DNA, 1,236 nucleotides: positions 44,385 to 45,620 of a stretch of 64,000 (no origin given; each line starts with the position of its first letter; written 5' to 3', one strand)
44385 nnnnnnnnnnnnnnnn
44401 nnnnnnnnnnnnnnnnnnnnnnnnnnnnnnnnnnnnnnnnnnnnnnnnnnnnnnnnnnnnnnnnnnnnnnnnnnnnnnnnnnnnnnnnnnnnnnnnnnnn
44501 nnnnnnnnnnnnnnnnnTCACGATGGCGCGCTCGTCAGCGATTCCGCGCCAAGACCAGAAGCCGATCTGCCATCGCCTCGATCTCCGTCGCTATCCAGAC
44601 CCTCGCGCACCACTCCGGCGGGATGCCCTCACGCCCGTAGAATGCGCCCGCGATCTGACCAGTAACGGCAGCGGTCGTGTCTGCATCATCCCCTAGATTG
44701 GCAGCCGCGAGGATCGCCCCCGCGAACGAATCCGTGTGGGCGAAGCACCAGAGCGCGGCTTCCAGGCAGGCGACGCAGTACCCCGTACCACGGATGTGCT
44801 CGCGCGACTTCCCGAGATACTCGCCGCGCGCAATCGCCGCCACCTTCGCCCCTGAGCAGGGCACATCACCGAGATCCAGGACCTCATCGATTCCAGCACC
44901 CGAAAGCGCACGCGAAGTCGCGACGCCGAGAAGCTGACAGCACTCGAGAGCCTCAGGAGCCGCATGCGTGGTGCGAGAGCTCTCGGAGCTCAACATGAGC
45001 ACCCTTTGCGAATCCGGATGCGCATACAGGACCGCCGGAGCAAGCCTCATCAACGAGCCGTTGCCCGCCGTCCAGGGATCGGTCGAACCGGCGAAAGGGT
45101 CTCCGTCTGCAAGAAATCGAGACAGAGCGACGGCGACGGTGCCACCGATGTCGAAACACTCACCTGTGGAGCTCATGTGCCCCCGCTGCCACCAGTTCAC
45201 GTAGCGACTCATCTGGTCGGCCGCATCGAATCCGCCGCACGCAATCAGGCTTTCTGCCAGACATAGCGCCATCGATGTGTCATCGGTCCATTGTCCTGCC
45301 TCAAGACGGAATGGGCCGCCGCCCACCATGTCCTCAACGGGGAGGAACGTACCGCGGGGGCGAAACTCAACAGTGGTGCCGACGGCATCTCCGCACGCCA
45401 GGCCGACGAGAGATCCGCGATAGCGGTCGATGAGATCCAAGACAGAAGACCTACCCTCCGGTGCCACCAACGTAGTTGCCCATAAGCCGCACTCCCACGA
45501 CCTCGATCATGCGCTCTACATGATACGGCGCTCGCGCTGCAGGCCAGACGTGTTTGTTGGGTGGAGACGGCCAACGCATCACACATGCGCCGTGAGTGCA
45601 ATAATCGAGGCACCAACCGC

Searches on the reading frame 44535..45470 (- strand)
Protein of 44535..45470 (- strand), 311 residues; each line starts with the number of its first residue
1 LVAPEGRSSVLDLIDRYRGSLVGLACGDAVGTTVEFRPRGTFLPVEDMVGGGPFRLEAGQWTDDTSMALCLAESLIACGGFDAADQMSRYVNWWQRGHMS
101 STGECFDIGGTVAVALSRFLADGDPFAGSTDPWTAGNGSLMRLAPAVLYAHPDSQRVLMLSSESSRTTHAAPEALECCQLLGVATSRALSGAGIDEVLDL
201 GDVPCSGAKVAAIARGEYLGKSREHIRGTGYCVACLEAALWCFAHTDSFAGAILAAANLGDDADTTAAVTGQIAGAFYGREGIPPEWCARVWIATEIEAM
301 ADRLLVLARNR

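Call 6: search_protein_families(library=pfam, proteins=[window:44535-45470:-], max_evalue=0.01)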
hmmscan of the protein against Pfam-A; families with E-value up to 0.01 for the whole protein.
window:44535-45470:- (311 aa): 1 family
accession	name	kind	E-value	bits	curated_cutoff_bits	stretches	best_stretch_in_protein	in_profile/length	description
PF03747.19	ADP_ribosyl_GH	-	1.2e-74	252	26.2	1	19-286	1-287/287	ADP-ribosylglycohydrolase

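Call 7: search_protein_families(library=ncbifam, proteins=[window:44535-45470:-], max_evalue=0.01)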
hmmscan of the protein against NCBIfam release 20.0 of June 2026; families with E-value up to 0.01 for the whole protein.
window:44535-45470:- (311 aa): 2 families
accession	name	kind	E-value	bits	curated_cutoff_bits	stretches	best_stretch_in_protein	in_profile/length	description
NF041672.1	ADPriboarghdlase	equivalog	5.8e-102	341.1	490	1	12-308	65-359/361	ADP-ribosylarginine hydrolase Tri1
TIGR02662.1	dinitro_DRAG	equivalog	3.5e-47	161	337.05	1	15-307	3-285/287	ADP-ribosyl-[dinitrogen reductase] hydrolase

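Call 8: find_homologous_proteins(query=window:44535-45470:-)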
Query window:44535-45470:- (311 aa): 8000 proteins with E <= 0.001 among 8000 candidates; the best 120 are listed.
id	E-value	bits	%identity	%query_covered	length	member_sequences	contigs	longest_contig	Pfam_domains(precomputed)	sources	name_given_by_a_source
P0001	2.7e-199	679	100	97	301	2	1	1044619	PF03747.20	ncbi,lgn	ncbi:MAG: ADP-ribosylglycohydrolase family protein [Thermoleophilia bacterium]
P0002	1.7e-132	459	69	97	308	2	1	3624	PF03747.20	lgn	-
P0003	8.4e-130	451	69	95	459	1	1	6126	PF03747.20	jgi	jgi:ADP-ribosyl-[dinitrogen reductase] hydrolase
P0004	1.2e-129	450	68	97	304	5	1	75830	PF03747.20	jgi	jgi:ADP-ribosyl-[dinitrogen reductase] hydrolase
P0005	2.6e-129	449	68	97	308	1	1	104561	PF03747.20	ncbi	-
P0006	7.5e-129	447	67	97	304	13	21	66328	PF03747.20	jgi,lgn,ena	jgi:ADP-ribosyl-[dinitrogen reductase] hydrolase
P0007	1.3e-128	447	68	94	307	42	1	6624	PF03747.20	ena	-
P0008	4.3e-128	445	66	97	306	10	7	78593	PF03747.20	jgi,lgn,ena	jgi:ADP-ribosyl-[dinitrogen reductase] hydrolase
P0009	5.3e-128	445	67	94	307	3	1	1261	PF03747.20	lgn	-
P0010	8.4e-128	444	67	96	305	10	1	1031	PF03747.20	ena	-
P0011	1.1e-126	440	69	95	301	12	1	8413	PF03747.20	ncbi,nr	ncbi:MAG: ADP-ribosylglycohydrolase family protein [Actinobacteria bacterium]|nr:ADP-ribosylglycohyd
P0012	1.1e-126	440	66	96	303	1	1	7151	PF03747.20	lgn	-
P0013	1.1e-126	440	67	92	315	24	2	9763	PF03747.20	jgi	jgi:ADP-ribosyl-[dinitrogen reductase] hydrolase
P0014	1.5e-126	440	67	96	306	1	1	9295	PF03747.20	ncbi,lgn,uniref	ncbi:ADP-ribosylglycohydrolase family protein [Pseudomonas retamae]|uniref:ADP-ribosylglycohydrolase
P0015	2.8e-126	439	66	95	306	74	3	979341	PF03747.20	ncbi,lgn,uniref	ncbi:ADP-ribosylglycohydrolase family protein [Pseudomonas sp. JAI120]|uniref:ADP-ribosylglycohydrol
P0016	4.1e-126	438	65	96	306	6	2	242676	PF03747.20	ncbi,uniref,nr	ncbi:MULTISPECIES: ADP-ribosylglycohydrolase family protein [unclassified Pseudomonas]|uniref:ADP-ri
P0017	4.2e-126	438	65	96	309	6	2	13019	PF03747.20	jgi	jgi:ADP-ribosyl-[dinitrogen reductase] hydrolase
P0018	6.2e-126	438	67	95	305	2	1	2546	PF03747.20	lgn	-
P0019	1.2e-125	437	67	94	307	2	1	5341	PF03747.20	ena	-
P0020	1.2e-125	437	67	94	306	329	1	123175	PF03747.20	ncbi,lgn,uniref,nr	ncbi:ADP-ribosylglycohydrolase [Pseudomonas sp. GM102]|uniref:ADP-ribosylglycohydrolase family prote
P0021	1.2e-125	437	67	95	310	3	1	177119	PF03747.20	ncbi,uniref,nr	ncbi:ADP-ribosylglycohydrolase family protein [Pseudomonas sp. F01002]|uniref:ADP-ribosylglycohydrol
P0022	1.3e-125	437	66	96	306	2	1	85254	PF03747.20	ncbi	ncbi:ADP-ribosylglycohydrolase family protein [Pseudomonas koreensis]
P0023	1.3e-125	437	66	96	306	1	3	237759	PF03747.20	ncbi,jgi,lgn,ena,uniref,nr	ncbi:ADP-ribosylglycohydrolase family protein [Pseudomonas sp. GM30]|uniref:ADP-ribosylglycohydrolas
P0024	1.5e-125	437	66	96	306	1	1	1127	PF03747.20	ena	-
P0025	2.1e-125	436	66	97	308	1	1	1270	PF03747.20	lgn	-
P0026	2.6e-125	436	66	96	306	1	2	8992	PF03747.20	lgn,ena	-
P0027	2.8e-125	436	67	95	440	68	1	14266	PF03747.20,PF04828.23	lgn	-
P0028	2.9e-125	436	66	96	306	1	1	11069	PF03747.20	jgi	jgi:ADP-ribosyl-[dinitrogen reductase] hydrolase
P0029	3.9e-125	435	67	96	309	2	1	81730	PF03747.20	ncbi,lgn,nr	ncbi:ADP-ribosylglycohydrolase [Pseudomonas fluorescens]|nr:ADP-ribosylglycohydrolase [Pseudomonas f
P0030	4.1e-125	435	66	94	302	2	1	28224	PF03747.20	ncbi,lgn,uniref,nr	ncbi:ADP-ribosylglycohydrolase family protein [Pseudomonas sp. 14P_8.1_Bac3]|uniref:ADP-ribosylglyco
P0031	4.9e-125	435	66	95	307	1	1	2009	PF03747.20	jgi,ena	-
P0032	5.3e-125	435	66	96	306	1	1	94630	PF03747.20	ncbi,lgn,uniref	ncbi:ADP-ribosylglycohydrolase family protein [Pseudomonas sp.]|uniref:ADP-ribosylglycohydrolase fam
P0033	5.4e-125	435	66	96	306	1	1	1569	PF03747.20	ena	-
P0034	7.0e-125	434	66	94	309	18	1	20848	PF03747.20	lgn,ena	-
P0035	7.6e-125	434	66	96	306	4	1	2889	PF03747.20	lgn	-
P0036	7.8e-125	434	65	92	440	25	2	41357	PF03747.20,PF04828.23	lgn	-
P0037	8.1e-125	434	65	96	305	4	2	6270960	PF03747.20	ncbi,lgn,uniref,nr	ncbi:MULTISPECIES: ADP-ribosylglycohydrolase family protein [unclassified Pseudomonas]|uniref:ADP-ri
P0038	1.1e-124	434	66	96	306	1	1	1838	PF03747.20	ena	-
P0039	1.5e-124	433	65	96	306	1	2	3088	PF03747.20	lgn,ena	-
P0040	1.5e-124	433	64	99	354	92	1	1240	PF03747.20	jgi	jgi:ADP-ribosyl-[dinitrogen reductase] hydrolase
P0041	1.5e-124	433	65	96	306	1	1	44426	PF03747.20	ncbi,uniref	ncbi:ADP-ribosylglycohydrolase family protein [Pseudomonas sp. NPDC088429]|uniref:ADP-ribosylglycohy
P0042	1.5e-124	433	66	96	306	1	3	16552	PF03747.20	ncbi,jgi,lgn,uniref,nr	ncbi:ADP-ribosylglycohydrolase family protein [Pseudomonas sp. PS01303]|jgi:ADP-ribosyl-[dinitrogen 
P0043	1.5e-124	433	65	96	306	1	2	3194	PF03747.20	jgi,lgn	jgi:ADP-ribosyl-[dinitrogen reductase] hydrolase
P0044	1.8e-124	433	66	92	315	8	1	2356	PF03747.20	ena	-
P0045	1.8e-124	433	66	96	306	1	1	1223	PF03747.20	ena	-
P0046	1.9e-124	433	66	94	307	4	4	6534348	PF03747.20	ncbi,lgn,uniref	ncbi:ADP-ribosylglycohydrolase family protein [Pseudomonas migulae]|uniref:ADP-ribosylglycohydrolase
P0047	1.9e-124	433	67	95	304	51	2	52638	PF03747.20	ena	-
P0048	2.1e-124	433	65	95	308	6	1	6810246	PF03747.20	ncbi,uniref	ncbi:ADP-ribosylglycohydrolase family protein [Pseudomonas frederiksbergensis]|uniref:ADP-ribosylgly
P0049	2.3e-124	433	65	93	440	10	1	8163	PF03747.20,PF04828.23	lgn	-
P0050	2.3e-124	433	66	95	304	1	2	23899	PF03747.20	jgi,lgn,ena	-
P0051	2.4e-124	433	64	97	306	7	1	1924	PF03747.20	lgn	-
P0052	2.5e-124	433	66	96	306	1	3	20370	PF03747.20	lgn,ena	-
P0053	2.8e-124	432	65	96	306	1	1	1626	PF03747.20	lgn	-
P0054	2.8e-124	432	65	96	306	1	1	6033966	PF03747.20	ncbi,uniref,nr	ncbi:ADP-ribosylation/crystallin J1 [Pseudomonas fluorescens]|uniref:ADP-ribosylation/crystallin J1 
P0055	2.9e-124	432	66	96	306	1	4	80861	PF03747.20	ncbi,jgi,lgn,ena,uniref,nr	ncbi:ADP-ribosylglycohydrolase family protein [Pseudomonas sp. RIT288]|jgi:ADP-ribosyl-[dinitrogen r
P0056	2.9e-124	432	66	95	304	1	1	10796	PF03747.20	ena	-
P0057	3.4e-124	432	65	96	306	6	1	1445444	PF03747.20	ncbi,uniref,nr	ncbi:ADP-ribosylglycohydrolase family protein [Pseudomonas fluorescens]|uniref:ADP-ribosylglycohydro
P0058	3.4e-124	432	66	96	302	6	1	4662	PF03747.20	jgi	jgi:ADP-ribosyl-[dinitrogen reductase] hydrolase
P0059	4.6e-124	432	66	95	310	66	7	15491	PF03747.20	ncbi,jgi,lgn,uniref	ncbi:ADP-ribosylglycohydrolase family protein [Pseudomonas sp.]|jgi:ADP-ribosyl-[dinitrogen reductas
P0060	4.7e-124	432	64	96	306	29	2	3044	PF03747.20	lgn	-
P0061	4.9e-124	432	66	96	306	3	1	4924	PF03747.20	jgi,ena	-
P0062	5.0e-124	432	65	96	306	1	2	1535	PF03747.20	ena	-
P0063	5.4e-124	432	67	95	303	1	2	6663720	PF03747.20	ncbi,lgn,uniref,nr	ncbi:ADP-ribosylglycohydrolase family protein [Pseudomonas costantinii]|uniref:ADP-ribosyl-[dinitrog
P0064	5.4e-124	432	66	96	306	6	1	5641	PF03747.20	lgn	-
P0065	5.7e-124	431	65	97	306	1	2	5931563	PF03747.20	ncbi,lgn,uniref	ncbi:ADP-ribosylglycohydrolase family protein [Pseudomonas purpurea]|uniref:ADP-ribosylglycohydrolas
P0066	6.2e-124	431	65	96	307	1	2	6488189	PF03747.20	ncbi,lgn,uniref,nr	ncbi:ADP-ribosylglycohydrolase family protein [Pseudomonas hormoni]|uniref:ADP-ribosylglycohydrolase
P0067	6.5e-124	431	66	95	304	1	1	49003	PF03747.20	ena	-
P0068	6.6e-124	431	66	95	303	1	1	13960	PF03747.20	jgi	jgi:ADP-ribosyl-[dinitrogen reductase] hydrolase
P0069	6.8e-124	431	66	96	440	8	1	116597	PF03747.20,PF04828.23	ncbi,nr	ncbi:ADP-ribosylglycohydrolase [Pseudomonas sp. Fl5BN2]|nr:ADP-ribosylglycohydrolase [Pseudomonas sp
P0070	7.5e-124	431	66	94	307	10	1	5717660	PF03747.20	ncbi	ncbi:ADP-ribosylglycohydrolase family protein [Pseudomonas sp. LB3P81]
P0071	7.5e-124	431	66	95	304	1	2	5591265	PF03747.20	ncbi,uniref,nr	ncbi:ADP-ribosylglycohydrolase family protein [Pseudomonas rhodesiae]|uniref:ADP-ribosylglycohydrola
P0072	7.7e-124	431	65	96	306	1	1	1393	PF03747.20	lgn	-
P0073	8.2e-124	431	65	96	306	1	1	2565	PF03747.20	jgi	jgi:ADP-ribosyl-[dinitrogen reductase] hydrolase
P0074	8.4e-124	431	66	95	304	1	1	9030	PF03747.20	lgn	-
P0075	8.4e-124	431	65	99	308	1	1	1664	PF03747.20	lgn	-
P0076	8.9e-124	431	66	95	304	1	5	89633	PF03747.20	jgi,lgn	jgi:ADP-ribosyl-[dinitrogen reductase] hydrolase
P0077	9.5e-124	431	66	94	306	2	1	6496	PF03747.20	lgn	-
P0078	1.0e-123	431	66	95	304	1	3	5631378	PF03747.20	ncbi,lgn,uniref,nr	ncbi:ADP-ribosylglycohydrolase family protein [Pseudomonas rhodesiae]|uniref:ADP-ribosylglycohydrola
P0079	1.1e-123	430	65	96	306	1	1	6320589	PF03747.20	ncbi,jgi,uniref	ncbi:ADP-ribosylglycohydrolase family protein [Pseudomonas rustica]|jgi:ADP-ribosyl-[dinitrogen redu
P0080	1.2e-123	430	66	95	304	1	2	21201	PF03747.20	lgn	-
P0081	1.3e-123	430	65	97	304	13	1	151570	PF03747.20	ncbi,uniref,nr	ncbi:ADP-ribosylglycohydrolase family protein [Pseudomonas sp. MAFF 212408]|uniref:ADP-ribosylglycoh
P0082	1.3e-123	430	65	96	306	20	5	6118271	PF03747.20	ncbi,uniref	ncbi:ADP-ribosylglycohydrolase family protein [Pseudomonas sp. R4-83]|uniref:ADP-ribosylglycohydrola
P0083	1.4e-123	430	66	96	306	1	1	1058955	PF03747.20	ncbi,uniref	ncbi:ADP-ribosyl-(dinitrogen reductase) hydrolase [Pseudomonas sp. IT-347P]|uniref:ADP-ribosylglycoh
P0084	1.4e-123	430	65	96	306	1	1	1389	PF03747.20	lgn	-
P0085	1.5e-123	430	65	96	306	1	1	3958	PF03747.20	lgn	-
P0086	1.5e-123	430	65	96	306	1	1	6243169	PF03747.20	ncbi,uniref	ncbi:ADP-ribosylglycohydrolase family protein [Pseudomonas sp. RSB 5.4]|uniref:ADP-ribosylglycohydro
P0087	1.6e-123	430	65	96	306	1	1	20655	PF03747.20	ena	-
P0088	1.6e-123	430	66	95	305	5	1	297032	PF03747.20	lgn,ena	-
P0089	1.9e-123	430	65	96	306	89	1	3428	PF03747.20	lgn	-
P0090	2.0e-123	430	64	96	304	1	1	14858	PF03747.20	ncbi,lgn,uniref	ncbi:MAG: ADP-ribosylglycohydrolase family protein [Pseudomonas sp.]|uniref:ADP-ribosylglycohydrolas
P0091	2.1e-123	430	66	95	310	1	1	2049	PF03747.20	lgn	-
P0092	2.1e-123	430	65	96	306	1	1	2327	PF03747.20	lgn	-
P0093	2.6e-123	429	65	96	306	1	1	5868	PF03747.20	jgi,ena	jgi:ADP-ribosyl-[dinitrogen reductase] hydrolase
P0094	2.7e-123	429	66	96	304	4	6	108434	PF03747.20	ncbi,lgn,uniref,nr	ncbi:ADP-ribosylglycohydrolase family protein [Pseudomonas sp. MAFF 301514]|uniref:ADP-ribosylglycoh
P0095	2.8e-123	429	65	96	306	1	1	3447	PF03747.20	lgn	-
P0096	2.9e-123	429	66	94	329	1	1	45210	PF03747.20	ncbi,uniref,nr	ncbi:ADP-ribosylglycohydrolase family protein [Pseudomonas sp. PB120]|uniref:ADP-ribosylglycohydrola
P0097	2.9e-123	429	66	95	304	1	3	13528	PF03747.20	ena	-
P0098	3.2e-123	429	63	100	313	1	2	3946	PF03747.20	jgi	jgi:ADP-ribosyl-[dinitrogen reductase] hydrolase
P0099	3.3e-123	429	66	92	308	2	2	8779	PF03747.20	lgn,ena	-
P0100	3.4e-123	429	67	95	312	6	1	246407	PF03747.20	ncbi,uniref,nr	ncbi:ADP-ribosylglycohydrolase family protein [Pseudomonas fildesensis]|uniref:ADP-ribosylglycohydro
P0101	3.4e-123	429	65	96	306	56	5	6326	PF03747.20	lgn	-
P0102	3.4e-123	429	66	95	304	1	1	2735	PF03747.20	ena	-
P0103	3.5e-123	429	65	96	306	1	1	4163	PF03747.20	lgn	-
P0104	3.9e-123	429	67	94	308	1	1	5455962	PF03747.20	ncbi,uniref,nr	ncbi:ADP-ribosylglycohydrolase family protein [Eleftheria terrae]|uniref:ADP-ribosylglycohydrolase f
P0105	4.8e-123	428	66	95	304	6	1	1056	PF03747.20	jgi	-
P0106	5.0e-123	428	65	96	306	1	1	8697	PF03747.20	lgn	-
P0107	5.2e-123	428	65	94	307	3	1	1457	PF03747.20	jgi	jgi:ADP-ribosyl-[dinitrogen reductase] hydrolase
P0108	5.2e-123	428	65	96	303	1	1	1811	PF03747.20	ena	-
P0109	5.5e-123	428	65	96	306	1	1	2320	PF03747.20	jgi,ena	-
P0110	5.8e-123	428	65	96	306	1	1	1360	PF03747.20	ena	-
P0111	6.1e-123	428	65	95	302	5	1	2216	PF03747.20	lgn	-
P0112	6.2e-123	428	65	96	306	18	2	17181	PF03747.20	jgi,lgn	jgi:ADP-ribosyl-[dinitrogen reductase] hydrolase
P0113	6.4e-123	428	66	95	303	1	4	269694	PF03747.20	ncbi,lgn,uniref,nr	ncbi:ADP-ribosylglycohydrolase family protein [Pseudomonas costantinii]|uniref:ADP-ribosylglycohydro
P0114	6.8e-123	428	66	95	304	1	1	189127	PF03747.20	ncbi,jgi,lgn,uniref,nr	ncbi:ADP-ribosylglycohydrolase family protein [Pseudomonas sp.]|uniref:ADP-ribosylglycohydrolase fam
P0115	6.9e-123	428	65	94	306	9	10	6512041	PF03747.20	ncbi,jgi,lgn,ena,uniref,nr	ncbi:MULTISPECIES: ADP-ribosylglycohydrolase family protein [Pseudomonas]|jgi:ADP-ribosyl-[dinitroge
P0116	7.1e-123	428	65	96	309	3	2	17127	PF03747.20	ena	-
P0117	7.9e-123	428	64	96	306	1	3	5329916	PF03747.20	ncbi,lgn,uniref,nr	ncbi:ADP-ribosylglycohydrolase family protein [Pseudomonas sp. TH06]|uniref:ADP-ribosylglycohydrolas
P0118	8.3e-123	428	65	95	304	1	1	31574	PF03747.20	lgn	-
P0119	8.4e-123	428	65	94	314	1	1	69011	PF03747.20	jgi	jgi:ADP-ribosyl-[dinitrogen reductase] hydrolase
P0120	8.6e-123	428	64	97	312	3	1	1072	PF03747.20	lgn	-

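Call 11: find_encoding_contigs(protein=P0001, flank=10000, max_places=3)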
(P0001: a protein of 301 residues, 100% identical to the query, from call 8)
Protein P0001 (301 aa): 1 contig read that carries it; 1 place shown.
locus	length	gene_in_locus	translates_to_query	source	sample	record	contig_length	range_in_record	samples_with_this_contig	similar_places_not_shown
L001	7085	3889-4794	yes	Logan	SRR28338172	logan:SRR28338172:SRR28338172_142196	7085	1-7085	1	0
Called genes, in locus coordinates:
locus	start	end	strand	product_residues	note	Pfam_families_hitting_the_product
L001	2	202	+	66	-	?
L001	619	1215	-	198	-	PF00440:TetR_N, PF02909:TetR_C_1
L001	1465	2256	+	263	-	PF14329:DUF4386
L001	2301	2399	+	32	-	-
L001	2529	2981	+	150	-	PF24024:DUF7336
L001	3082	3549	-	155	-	PF12120:Arr-ms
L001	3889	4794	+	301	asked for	PF03747:ADP_ribosyl_GH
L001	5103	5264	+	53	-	-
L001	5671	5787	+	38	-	PF13847:Methyltransf_31 (weak), PF13649:Methyltransf_25 (weak)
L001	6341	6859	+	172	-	PF11667:DUF3267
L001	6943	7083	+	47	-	?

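Call 18: find_encoding_contigs(protein=P0004, flank=6000, max_places=2)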
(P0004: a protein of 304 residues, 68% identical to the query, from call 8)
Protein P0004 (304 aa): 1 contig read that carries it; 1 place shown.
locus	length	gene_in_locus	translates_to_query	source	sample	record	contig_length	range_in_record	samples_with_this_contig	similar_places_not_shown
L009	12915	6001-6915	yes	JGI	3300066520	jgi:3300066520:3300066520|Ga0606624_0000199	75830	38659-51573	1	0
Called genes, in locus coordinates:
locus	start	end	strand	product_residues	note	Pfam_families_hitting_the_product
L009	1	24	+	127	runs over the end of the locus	-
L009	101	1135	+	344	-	-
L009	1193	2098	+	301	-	PF00561:Abhydrolase_1, PF12146:Hydrolase_4 (faint), PF12697:Abhydrolase_6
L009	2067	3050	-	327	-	PF01965:DJ-1_PfpI, PF12833:HTH_18, PF00165:HTH_AraC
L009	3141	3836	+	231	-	PF01965:DJ-1_PfpI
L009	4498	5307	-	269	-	PF04655:APH_6_hur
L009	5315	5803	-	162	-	PF08327:AHSA1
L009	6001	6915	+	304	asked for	PF03747:ADP_ribosyl_GH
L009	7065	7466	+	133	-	PF07007:LprI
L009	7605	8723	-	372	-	-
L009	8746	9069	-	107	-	PF08992:QH-AmDH_gamma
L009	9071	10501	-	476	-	PF13353:Fer4_12, PF04055:Radical_SAM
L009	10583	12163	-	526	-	PF09098:Dehyd-heme_bind, PF13442:Cytochrome_CBB3 (faint), PF14930:Qn_am_d_aII, PF09099:Qn_am_d_aIII, PF09100:Qn_am_d_aIV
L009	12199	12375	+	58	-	-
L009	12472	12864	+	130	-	-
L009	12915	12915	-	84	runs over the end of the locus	PF07865:DUF1652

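Call 19: find_encoding_contigs(protein=P0005, flank=6000, max_places=2)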
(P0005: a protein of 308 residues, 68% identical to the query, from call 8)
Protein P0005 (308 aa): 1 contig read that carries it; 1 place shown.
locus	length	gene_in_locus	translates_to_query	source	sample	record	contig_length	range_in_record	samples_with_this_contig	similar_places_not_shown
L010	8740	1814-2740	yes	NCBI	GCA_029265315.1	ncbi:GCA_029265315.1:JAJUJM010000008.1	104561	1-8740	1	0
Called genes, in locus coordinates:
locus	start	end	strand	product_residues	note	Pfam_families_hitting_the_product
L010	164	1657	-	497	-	-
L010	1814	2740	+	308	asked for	PF03747:ADP_ribosyl_GH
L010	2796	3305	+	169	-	PF03167:UDG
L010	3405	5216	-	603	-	PF02350:Epimerase_2 (weak), PF04464:Glyphos_transf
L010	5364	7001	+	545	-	PF02348:CTP_transf_3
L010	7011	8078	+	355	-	PF03102:NeuB, PF08666:SAF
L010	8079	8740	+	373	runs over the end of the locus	PF04230:PS_pyruv_trans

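Call 20: find_encoding_contigs(protein=P0011, flank=6000, max_places=2)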
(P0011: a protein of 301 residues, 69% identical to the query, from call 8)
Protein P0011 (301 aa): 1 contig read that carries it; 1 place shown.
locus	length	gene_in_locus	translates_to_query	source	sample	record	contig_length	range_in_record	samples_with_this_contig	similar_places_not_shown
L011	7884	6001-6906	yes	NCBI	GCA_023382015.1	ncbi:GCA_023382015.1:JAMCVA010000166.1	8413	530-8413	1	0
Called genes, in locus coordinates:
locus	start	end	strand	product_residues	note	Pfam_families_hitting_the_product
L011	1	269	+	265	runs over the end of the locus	?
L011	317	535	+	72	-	PF05726:Pirin_C (weak)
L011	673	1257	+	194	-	-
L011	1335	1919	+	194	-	-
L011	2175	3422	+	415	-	PF00145:DNA_methylase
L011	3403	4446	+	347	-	PF09566:RE_SacI_N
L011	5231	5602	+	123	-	-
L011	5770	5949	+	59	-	-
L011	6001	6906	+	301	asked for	PF03747:ADP_ribosyl_GH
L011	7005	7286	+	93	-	PF02604:PhdYeFM_antitox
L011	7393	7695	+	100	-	PF01381:HTH_3 (weak)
